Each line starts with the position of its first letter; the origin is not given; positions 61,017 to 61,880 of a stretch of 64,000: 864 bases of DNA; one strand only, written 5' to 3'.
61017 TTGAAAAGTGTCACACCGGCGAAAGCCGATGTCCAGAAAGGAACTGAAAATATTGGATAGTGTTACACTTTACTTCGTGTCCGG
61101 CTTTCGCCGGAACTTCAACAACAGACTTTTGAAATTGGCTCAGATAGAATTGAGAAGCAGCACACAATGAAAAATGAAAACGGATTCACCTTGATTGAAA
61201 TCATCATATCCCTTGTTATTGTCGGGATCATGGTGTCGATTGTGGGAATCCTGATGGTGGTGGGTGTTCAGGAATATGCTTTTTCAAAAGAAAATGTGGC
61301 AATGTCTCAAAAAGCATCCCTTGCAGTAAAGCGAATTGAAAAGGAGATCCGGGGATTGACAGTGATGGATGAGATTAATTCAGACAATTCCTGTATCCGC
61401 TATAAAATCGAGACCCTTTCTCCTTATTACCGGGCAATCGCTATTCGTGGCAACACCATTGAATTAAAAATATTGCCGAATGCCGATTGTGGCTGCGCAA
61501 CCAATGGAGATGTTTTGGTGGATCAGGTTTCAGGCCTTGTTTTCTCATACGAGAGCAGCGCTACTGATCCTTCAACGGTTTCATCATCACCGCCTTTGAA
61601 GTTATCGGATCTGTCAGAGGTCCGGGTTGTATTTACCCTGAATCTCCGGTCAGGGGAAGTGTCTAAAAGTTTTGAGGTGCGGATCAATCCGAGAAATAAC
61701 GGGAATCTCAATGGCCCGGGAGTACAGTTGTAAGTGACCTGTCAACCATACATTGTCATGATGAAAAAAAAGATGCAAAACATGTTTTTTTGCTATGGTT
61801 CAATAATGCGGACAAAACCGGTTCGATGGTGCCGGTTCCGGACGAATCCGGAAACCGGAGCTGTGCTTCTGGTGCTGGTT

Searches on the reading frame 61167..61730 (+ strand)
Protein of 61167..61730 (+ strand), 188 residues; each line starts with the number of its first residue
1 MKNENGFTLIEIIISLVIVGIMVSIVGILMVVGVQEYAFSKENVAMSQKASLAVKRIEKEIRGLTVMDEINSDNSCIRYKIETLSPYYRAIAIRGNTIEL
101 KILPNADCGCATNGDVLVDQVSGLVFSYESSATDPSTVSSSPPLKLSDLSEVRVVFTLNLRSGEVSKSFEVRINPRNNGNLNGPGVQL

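Call 63: search_protein_families(library=pfam, proteins=[window:61167-61730:+], max_evalue=0.1)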
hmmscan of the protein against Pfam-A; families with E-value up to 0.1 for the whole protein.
window:61167-61730:+ (188 aa): 1 family
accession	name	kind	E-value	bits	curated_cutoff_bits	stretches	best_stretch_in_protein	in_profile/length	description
PF07963.17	N_methyl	-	4e-08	33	21.2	1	1-26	1-26/27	Prokaryotic N-terminal methylation motif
